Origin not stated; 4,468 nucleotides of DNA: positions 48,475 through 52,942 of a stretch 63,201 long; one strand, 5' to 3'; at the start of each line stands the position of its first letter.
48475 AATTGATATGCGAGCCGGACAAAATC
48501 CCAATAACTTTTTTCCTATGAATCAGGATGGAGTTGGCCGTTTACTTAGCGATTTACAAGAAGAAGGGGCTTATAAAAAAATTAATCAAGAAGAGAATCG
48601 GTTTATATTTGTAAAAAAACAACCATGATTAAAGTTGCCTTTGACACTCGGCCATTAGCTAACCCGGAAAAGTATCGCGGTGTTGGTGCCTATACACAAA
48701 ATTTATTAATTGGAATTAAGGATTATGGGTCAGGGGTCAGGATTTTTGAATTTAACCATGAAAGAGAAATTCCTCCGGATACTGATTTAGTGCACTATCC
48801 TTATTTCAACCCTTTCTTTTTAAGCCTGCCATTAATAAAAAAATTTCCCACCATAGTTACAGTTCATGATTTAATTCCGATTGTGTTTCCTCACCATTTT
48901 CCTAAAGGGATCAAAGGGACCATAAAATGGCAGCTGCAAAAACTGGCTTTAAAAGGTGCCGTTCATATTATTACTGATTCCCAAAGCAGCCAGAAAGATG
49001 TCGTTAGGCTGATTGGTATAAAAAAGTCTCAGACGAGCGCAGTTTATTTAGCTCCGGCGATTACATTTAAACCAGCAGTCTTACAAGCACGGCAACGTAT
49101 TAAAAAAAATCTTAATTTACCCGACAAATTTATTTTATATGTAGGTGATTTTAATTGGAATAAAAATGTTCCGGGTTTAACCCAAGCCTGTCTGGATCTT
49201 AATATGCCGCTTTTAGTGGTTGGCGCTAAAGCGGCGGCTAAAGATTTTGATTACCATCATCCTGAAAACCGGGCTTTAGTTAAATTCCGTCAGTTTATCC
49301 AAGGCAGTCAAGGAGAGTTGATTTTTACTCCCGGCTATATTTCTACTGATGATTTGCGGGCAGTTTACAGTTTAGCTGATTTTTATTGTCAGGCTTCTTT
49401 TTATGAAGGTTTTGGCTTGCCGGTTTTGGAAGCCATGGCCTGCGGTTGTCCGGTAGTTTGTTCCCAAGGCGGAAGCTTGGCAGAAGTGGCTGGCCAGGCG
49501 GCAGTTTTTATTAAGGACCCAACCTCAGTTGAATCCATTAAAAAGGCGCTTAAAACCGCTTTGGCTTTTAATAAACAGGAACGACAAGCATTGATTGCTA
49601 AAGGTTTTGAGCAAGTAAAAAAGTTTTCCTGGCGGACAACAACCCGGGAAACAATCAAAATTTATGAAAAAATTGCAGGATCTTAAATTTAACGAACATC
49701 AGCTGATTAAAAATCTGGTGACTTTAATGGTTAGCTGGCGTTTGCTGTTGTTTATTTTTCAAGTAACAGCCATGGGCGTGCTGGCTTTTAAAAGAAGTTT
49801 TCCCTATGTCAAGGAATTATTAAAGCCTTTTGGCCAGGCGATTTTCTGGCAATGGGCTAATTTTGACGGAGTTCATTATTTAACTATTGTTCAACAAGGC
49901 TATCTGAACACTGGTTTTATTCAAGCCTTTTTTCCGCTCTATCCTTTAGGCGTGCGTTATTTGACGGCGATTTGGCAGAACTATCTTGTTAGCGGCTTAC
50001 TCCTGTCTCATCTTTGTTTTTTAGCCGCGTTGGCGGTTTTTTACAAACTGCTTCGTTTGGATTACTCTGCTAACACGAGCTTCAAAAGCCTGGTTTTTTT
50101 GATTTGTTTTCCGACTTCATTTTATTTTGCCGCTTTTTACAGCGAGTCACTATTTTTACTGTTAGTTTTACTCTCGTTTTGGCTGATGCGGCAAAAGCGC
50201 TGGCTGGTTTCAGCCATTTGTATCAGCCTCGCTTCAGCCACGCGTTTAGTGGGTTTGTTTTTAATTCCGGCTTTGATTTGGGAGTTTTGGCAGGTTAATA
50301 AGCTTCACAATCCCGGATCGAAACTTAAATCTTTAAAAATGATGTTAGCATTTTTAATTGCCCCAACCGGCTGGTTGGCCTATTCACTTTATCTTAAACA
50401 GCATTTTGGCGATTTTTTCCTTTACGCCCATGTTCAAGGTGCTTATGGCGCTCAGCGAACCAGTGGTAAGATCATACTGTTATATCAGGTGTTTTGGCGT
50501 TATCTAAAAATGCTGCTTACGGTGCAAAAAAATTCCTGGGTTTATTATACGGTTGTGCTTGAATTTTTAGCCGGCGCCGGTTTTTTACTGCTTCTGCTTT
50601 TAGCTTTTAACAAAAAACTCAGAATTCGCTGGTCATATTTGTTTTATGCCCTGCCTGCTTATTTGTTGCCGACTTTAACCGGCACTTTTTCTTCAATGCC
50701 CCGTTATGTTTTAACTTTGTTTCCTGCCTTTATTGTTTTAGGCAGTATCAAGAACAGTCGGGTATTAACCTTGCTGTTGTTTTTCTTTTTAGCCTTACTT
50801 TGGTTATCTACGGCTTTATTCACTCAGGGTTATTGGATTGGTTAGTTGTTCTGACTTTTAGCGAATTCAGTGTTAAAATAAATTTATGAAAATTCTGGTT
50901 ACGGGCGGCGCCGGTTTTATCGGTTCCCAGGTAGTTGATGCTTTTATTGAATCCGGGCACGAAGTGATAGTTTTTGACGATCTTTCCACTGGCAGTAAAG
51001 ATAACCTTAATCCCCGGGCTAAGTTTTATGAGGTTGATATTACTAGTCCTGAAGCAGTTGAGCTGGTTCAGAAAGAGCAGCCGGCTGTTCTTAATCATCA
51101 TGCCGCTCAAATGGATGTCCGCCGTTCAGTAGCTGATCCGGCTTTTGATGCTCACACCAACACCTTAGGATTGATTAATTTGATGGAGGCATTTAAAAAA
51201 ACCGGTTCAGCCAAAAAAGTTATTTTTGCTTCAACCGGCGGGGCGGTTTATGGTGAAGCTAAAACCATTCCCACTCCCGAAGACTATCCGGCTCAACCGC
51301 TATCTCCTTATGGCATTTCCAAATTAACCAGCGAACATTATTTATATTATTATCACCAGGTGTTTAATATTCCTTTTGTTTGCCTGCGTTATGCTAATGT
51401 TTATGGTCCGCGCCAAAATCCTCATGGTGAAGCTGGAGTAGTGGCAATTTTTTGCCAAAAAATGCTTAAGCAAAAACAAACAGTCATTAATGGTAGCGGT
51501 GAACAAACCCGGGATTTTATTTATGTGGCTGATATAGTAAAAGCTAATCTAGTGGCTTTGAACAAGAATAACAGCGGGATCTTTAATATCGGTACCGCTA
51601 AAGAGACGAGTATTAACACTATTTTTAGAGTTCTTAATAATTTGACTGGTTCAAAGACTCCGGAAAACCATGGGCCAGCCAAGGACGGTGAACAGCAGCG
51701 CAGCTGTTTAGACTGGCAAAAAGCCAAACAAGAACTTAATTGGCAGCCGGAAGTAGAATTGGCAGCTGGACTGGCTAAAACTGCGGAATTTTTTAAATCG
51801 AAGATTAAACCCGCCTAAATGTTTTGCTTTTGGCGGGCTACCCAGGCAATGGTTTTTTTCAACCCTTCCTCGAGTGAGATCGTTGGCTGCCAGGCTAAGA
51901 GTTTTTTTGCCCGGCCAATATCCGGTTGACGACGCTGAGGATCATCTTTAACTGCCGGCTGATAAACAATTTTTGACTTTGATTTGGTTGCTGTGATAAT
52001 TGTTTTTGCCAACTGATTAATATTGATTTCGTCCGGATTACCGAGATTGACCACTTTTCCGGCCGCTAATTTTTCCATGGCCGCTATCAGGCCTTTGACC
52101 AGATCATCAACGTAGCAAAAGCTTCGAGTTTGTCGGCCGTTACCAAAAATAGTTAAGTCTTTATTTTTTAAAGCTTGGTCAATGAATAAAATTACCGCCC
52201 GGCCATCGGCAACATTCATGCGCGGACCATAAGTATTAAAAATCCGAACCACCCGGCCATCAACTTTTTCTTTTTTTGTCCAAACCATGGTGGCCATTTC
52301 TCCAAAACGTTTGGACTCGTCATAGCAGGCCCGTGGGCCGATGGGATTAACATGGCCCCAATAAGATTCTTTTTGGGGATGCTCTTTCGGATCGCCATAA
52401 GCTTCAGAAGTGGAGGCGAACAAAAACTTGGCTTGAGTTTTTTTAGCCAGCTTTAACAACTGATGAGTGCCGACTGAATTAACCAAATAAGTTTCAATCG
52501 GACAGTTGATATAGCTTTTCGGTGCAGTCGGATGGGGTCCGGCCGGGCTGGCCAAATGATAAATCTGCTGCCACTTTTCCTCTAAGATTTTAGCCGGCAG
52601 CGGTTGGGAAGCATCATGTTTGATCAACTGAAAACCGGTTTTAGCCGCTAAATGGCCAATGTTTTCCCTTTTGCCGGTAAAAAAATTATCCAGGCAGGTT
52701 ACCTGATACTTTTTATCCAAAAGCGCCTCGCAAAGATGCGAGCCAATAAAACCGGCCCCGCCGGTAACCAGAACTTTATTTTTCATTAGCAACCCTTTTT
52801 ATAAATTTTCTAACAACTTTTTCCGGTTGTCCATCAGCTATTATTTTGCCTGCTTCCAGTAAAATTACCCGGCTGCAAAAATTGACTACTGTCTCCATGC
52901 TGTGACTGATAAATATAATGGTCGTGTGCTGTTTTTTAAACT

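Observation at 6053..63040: About 57 kb glycosylation super-locus with roughly 20 GT-C-like polytopic proteins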

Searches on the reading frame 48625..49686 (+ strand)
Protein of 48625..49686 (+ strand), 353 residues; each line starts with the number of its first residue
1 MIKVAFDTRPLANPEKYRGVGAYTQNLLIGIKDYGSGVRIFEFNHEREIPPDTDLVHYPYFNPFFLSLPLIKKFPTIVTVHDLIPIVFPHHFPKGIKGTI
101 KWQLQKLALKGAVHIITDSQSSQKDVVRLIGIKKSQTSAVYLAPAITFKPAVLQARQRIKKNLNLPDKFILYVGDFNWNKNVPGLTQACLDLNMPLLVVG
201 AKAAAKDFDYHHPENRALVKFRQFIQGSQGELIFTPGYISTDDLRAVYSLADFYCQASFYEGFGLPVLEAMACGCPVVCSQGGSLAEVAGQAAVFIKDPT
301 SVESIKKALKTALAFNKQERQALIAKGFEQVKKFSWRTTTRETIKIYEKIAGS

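Call 6: search_protein_families(library=pfam, proteins=[window:48625-49686:+], max_evalue=0.01)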
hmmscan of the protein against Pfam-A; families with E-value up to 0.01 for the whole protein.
window:48625-49686:+ (353 aa): 7 families
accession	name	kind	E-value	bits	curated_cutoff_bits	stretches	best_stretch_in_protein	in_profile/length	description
PF00534.26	Glycos_transf_1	-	3e-25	89.2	26.4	1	156-327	4-169/172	Glycosyl transferases group 1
PF13692.12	Glyco_trans_1_4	-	7.3e-18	65.6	27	1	168-313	2-140/142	Glycosyl transferases group 1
PF13439.12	Glyco_transf_4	-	5.8e-09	36.6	28.5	1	52-141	72-163/170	Glycosyltransferase Family 4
PF13524.12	Glyco_trans_1_2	-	3.1e-07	30.9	25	1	237-333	33-132/144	Glycosyl transferase-like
PF20706.3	GT4-conflict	-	3.1e-05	23.6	26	1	239-287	270-318/385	Family 4 Glycosyltransferase in conflict systems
PF13579.12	Glyco_trans_4_4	-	0.00016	22.5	29.7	1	47-139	68-154/158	Glycosyl transferase 4-like domain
PF00982.27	Glyco_transf_20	-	0.0074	15.5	32.5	0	237-335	358-459/473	Glycosyltransferase family 20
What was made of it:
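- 48625..49686 (+): GT4. call 6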

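Call 40: search_protein_families(library=ncbifam, proteins=[window:48625-49686:+], max_evalue=0.00001)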
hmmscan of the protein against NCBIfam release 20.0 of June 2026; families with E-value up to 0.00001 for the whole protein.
window:48625-49686:+ (353 aa): 20 families
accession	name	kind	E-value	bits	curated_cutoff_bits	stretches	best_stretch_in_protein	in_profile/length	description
TIGR04047.1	MSMEG_0565_glyc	hypoth_equivalog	1.5e-23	83.5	259.85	1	148-348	173-372/373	MSMEG_0565 family glycosyltransferase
TIGR02149.1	glgA_Coryne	subfamily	1.4e-22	80.4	302.4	1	71-350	104-390/391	glycogen synthase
TIGR03449.1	mycothiol_MshA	equivalog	9.6e-15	54.4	462.5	1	111-350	164-403/406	D-inositol-3-phosphate glycosyltransferase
NF053787.1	GlcN_PG_synth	equivalog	1.1e-14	54.1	480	1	145-351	175-360/361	N-acetylglucosaminyl phosphatidylglycerol synthase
NF047684.1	TeichurnBiosyTuaC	equivalog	1.2e-14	54.1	550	1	73-350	132-389/391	teichuronic acid biosynthesis protein TuaC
NF038295.1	EPS_HpsP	equivalog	1.4e-14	53.9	550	1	232-350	269-387/388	hormogonium polysaccharide biosynthesis glycosyltransferase HpsP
TIGR03999.1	thiol_BshA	equivalog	7.1e-12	44.9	273.7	1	241-350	263-373/375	N-acetyl-alpha-D-glucosaminyl L-malate synthase BshA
NF012028.0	PRK15484.1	subfamily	7.8e-12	45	618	1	155-342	181-370/380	lipopolysaccharide N-acetylglucosaminyltransferase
NF041876.1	EPS_EpsE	equivalog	1.9e-10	40.5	400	1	237-334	282-380/389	exopolysaccharide biosynthesis GT4 family glycosyltransferase EpsE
NF050063.1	ProtGlycPglJ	equivalog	2.3e-10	40.2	500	0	250-345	265-361/363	N-acetylgalactosamine-N,N'-diacetylbacillosaminyl-diphospho-undecaprenol 4-alpha-N-acetylgalactosaminyltransferase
NF053513.1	Gtran_IagA_BgsA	equivalog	6.9e-09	35.1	460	1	220-350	205-331/333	LTA glycolipid anchor biosynthesis glycosyltransferase, IagA/BgsA family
TIGR03088.1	stp2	hypoth_equivalog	8.9e-09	34.8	409.05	1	241-349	263-372/374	TIGR03088 family PEP-CTERM/XrtA system glycosyltransferase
TIGR02472.1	sucr_P_syn_N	equivalog_domain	1.3e-08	34.1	576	1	239-342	325-433/439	sucrose-phosphate synthase, putative, glycosyltransferase domain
TIGR02095.1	glgA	subfamily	4.6e-08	32.2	328.45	1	228-349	347-476/477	glycogen/starch synthase, ADP-glucose type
TIGR04157.1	glyco_rSAM_CFB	subfamily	6.7e-08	31.9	400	1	105-310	163-360/406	TIGR04157 family glycosyltransferase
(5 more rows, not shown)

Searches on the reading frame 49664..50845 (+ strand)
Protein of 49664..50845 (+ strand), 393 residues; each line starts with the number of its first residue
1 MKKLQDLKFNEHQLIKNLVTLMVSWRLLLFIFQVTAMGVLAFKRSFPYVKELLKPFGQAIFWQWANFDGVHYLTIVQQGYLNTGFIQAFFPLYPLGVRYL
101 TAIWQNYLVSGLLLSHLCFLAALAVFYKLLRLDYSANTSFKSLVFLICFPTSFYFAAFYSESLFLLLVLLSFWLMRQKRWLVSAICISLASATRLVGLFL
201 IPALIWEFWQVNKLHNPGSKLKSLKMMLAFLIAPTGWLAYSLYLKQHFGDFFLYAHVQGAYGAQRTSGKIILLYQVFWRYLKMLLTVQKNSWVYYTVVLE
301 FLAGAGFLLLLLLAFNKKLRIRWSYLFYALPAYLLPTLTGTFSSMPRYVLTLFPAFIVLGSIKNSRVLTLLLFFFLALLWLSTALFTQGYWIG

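Call 6: search_protein_families(library=pfam, proteins=[window:49664-50845:+], max_evalue=0.01)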
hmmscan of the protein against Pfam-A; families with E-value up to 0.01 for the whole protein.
window:49664-50845:+ (393 aa): 2 families
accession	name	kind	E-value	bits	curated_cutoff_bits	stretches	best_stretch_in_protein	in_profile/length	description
PF09594.16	GT87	-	0.0002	21.6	25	1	94-206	13-122/237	Glycosyltransferase family 87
PF04188.19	Mannosyl_trans2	-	0.00039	20.3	22.4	1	53-249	47-255/443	Mannosyltransferase (PIG-V)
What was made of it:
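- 49664..50845 (+): PIG-V/GT87-like GT-C. Its own hits are below cut-off (call 6).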

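Call 12: search_protein_families(library=ncbifam, proteins=[window:49664-50845:+], max_evalue=0.01)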
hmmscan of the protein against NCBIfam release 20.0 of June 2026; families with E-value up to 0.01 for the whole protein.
window:49664-50845:+ (393 aa): 0 families

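Call 75: search_protein_families(library=pfam, alignment_id=A4, max_evalue=0.01)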
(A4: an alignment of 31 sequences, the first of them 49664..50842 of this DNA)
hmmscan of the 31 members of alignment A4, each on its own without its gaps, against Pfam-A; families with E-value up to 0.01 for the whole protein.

A. member 1, window:49664-50842:+ (393 aa): 2 families
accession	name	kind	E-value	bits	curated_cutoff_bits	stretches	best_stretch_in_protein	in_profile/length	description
PF09594.16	GT87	-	0.0002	21.6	25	1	94-206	13-122/237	Glycosyltransferase family 87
PF04188.19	Mannosyl_trans2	-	0.00039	20.3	22.4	1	53-249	47-255/443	Mannosyltransferase (PIG-V)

B. families by the number of members that match (of 31 scanned): 3 families
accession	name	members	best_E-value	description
PF04188.19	Mannosyl_trans2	18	6e-11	Mannosyltransferase (PIG-V)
PF13231.12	PMT_2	11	3.2e-06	Dolichyl-phosphate-mannose-protein mannosyltransferase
PF09594.16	GT87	11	3.8e-06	Glycosyltransferase family 87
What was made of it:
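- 49664..50845 (+): 18 of 31 orthologs hit PIG-V (call 75).
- Checked: 49664: below cut-off itself; 18 of 31 orthologs hit PIG-V, 11 hit GT87 and 11 hit PMT_2 (call 75).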

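Call 76: search_solved_structures(query=A4, max_evalue=10)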
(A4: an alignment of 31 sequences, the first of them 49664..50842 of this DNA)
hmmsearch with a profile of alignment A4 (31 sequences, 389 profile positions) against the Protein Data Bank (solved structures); distinct sequences matched with E-value up to 10: 1.
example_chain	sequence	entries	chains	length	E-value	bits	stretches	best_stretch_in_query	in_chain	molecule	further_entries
2ihd_A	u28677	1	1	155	1.5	11.1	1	214-271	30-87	Regulator of G-protein signaling 8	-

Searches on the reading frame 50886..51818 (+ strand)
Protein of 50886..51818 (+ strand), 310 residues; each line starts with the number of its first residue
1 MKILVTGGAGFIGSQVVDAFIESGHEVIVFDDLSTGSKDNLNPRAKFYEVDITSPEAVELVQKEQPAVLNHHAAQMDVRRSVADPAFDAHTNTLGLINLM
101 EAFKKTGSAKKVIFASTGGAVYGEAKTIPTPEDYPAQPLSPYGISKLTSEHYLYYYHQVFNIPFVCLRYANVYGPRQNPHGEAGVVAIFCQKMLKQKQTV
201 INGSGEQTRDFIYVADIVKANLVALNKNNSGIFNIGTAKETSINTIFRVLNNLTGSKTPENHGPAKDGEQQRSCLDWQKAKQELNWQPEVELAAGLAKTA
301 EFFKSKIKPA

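Call 6: search_protein_families(library=pfam, proteins=[window:50886-51818:+], max_evalue=0.01)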
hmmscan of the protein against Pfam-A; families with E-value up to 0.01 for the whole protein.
window:50886-51818:+ (310 aa): 9 families
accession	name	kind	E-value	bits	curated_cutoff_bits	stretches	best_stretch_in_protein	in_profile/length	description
PF01370.27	Epimerase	-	5.5e-61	206.5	20.9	1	3-236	1-240/240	NAD dependent epimerase/dehydratase family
PF16363.11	GDP_Man_Dehyd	-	2.9e-55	188.5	27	1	4-298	1-331/332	GDP-mannose 4,6 dehydratase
PF01073.25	3Beta_HSD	-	4.1e-17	62.6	22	1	4-226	1-230/280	3-beta hydroxysteroid dehydrogenase/isomerase family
PF04321.23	RmlD_sub_bind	-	9.9e-16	58.1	27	1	1-281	1-264/287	RmlD substrate binding domain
PF02719.21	Polysacc_synt_2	-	9.2e-12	45.2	20.2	1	3-259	1-252/293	Polysaccharide biosynthesis protein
PF13460.12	NAD_binding_10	-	2.5e-07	31.2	27.2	1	7-153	1-131/184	NAD(P)H-binding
PF07993.18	NAD_binding_4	-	5.9e-07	29.3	20.1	1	66-182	89-217/258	Male sterility protein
PF00106.31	adh_short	-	0.00015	21.8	26.6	1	3-61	3-67/195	short chain dehydrogenase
PF05368.20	NmrA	-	0.0014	18.7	27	1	2-121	4-111/298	NmrA-like family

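Call 41: search_protein_families(library=ncbifam, proteins=[window:50886-51818:+], max_evalue=0.00001)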
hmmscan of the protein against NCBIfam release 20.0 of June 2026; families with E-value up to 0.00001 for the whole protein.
window:50886-51818:+ (310 aa): 28 families (the best 25 are shown)
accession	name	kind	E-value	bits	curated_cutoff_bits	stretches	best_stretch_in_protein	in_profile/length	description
TIGR01179.1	galE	equivalog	1.3e-54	185.2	262.3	1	2-300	1-321/332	UDP-glucose 4-epimerase GalE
TIGR01181.1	dTDP_gluc_dehyt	equivalog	2.4e-51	174.8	365.1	1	2-305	1-313/321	dTDP-glucose 4,6-dehydratase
TIGR04180.1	EDH_00030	hypoth_equivalog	2.7e-40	138.3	475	1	3-290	1-296/297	NAD-dependent 4,6-dehydratase LegB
TIGR02197.1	heptose_epim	equivalog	4.1e-40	137.9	274.6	1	3-296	1-306/316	ADP-glyceromanno-heptose 6-epimerase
NF011728.1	PRK15181.1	equivalog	7.1e-34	117.3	760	1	3-305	18-339/348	Vi polysaccharide biosynthesis UDP-N-acetylglucosaminuronic acid C-4 epimerase TviC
NF007490.0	PRK10084.1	subfamily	2.8e-33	115.4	649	1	1-305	1-336/361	dTDP-glucose 4,6-dehydratase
NF007582.0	PRK10217.1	equivalog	1.4e-28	100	698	1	2-303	3-331/355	dTDP-glucose 4,6-dehydratase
NF008360.0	PRK11150.1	equivalog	7.5e-28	97.6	452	1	113-246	112-246/310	ADP-glyceromanno-heptose 6-epimerase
NF007956.0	PRK10675.1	subfamily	1.3e-27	96.8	394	1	1-292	1-318/338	UDP-glucose 4-epimerase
TIGR01472.1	gmd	equivalog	3.9e-19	69.1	415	1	46-255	57-269/342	GDP-mannose 4,6-dehydratase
TIGR02622.1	CDP_4_6_dhtase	equivalog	6.6e-18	65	278.45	1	2-306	6-333/352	CDP-glucose 4,6-dehydratase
NF047922.1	GDPFucSynFcl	equivalog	3.7e-17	62.8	500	1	2-305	4-303/308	GDP-L-fucose synthase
NF043036.1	ErythonDh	equivalog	6.5e-16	58.4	325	1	1-156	1-163/321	D-erythronate dehydrogenase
TIGR01214.1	rmlD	equivalog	1.9e-15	56.7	224.05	1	2-243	1-215/285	dTDP-4-dehydrorhamnose reductase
TIGR03466.1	HpnA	hypoth_equivalog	1.4e-14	53.7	367.65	1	1-264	1-256/327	hopanoid-associated sugar epimerase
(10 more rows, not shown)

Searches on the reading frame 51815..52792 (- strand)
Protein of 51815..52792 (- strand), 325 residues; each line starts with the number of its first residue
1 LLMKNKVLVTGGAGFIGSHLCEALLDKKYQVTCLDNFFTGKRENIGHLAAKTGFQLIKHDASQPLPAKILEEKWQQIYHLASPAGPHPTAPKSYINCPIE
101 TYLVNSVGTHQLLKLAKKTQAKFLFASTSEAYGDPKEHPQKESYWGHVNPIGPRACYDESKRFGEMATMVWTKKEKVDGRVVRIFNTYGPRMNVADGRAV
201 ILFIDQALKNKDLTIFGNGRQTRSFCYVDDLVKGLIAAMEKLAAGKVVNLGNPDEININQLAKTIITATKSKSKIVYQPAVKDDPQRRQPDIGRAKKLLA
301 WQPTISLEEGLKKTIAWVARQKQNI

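Call 6: search_protein_families(library=pfam, proteins=[window:51815-52792:-], max_evalue=0.01)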
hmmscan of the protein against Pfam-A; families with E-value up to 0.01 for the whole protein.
window:51815-52792:- (325 aa): 7 families
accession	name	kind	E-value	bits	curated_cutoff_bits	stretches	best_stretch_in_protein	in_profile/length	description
PF16363.11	GDP_Man_Dehyd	-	6.4e-53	180.8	27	1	8-314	1-332/332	GDP-mannose 4,6 dehydratase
PF01370.27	Epimerase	-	2.9e-49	168.1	20.9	1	7-251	1-240/240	NAD dependent epimerase/dehydratase family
PF04321.23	RmlD_sub_bind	-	5.8e-11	42.4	27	1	6-278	2-240/287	RmlD substrate binding domain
PF01073.25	3Beta_HSD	-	1.4e-10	41.2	22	1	8-244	1-234/280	3-beta hydroxysteroid dehydrogenase/isomerase family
PF07993.18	NAD_binding_4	-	2.1e-09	37.3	20.1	1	102-186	109-206/258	Male sterility protein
PF02719.21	Polysacc_synt_2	-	2.5e-08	33.9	20.2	1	153-273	134-251/293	Polysaccharide biosynthesis protein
PF05368.20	NmrA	-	0.0077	16.3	27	0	3-34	1-32/298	NmrA-like family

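Call 41: search_protein_families(library=ncbifam, proteins=[window:51815-52792:-], max_evalue=0.00001)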
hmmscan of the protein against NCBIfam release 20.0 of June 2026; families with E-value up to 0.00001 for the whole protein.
window:51815-52792:- (325 aa): 24 families
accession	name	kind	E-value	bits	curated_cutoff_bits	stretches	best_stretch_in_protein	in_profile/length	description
TIGR01181.1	dTDP_gluc_dehyt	equivalog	1e-38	133.3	365.1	1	6-322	1-315/321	dTDP-glucose 4,6-dehydratase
TIGR01179.1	galE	equivalog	8.3e-35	120.2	262.3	1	6-323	1-330/332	UDP-glucose 4-epimerase GalE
TIGR04180.1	EDH_00030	hypoth_equivalog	1.1e-33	116.5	475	1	7-304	1-295/297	NAD-dependent 4,6-dehydratase LegB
NF005998.1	PRK08125.1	equivalog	3.2e-27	95.2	777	1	4-317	315-648/649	bifunctional UDP-4-amino-4-deoxy-L-arabinose formyltransferase/UDP-glucuronic acid oxidase ArnA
TIGR02197.1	heptose_epim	equivalog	1.5e-26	93.3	274.6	1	7-320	1-315/316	ADP-glyceromanno-heptose 6-epimerase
NF011728.1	PRK15181.1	equivalog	4.5e-26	91.7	760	1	3-319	14-338/348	Vi polysaccharide biosynthesis UDP-N-acetylglucosaminuronic acid C-4 epimerase TviC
NF008872.0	PRK11908.1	equivalog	6.3e-26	91.2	294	1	5-317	2-334/349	bifunctional UDP-4-keto-pentose/UDP-xylose synthase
NF007490.0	PRK10084.1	subfamily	7.2e-25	87.7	649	1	6-322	2-338/361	dTDP-glucose 4,6-dehydratase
NF007582.0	PRK10217.1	equivalog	8.9e-22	77.6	698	1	5-318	2-331/355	dTDP-glucose 4,6-dehydratase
NF007956.0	PRK10675.1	subfamily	2.6e-21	76.1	394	1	6-323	2-334/338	UDP-glucose 4-epimerase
NF047922.1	GDPFucSynFcl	equivalog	1.4e-17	64.1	500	1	207-323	191-306/308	GDP-L-fucose synthase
TIGR02622.1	CDP_4_6_dhtase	equivalog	4.7e-15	55.6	278.45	1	4-319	4-331/352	CDP-glucose 4,6-dehydratase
NF008360.0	PRK11150.1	equivalog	1.3e-11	44.3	452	1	110-320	98-308/310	ADP-glyceromanno-heptose 6-epimerase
TIGR01777.1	yfcH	hypoth_equivalog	4e-11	43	207.35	0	216-272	188-244/292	TIGR01777 family oxidoreductase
NF042422.1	oxyalk_red_OleD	equivalog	4.6e-11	42.7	580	1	6-266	2-247/329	2-alkyl-3-oxoalkanoate reductase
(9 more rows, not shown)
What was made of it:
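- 50886..52792 (.): Two SDR sugar-nucleotide enzymes: GalE-like (50886, + strand) and UXS/ArnA-C-like (51815, - strand). calls 6, 41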
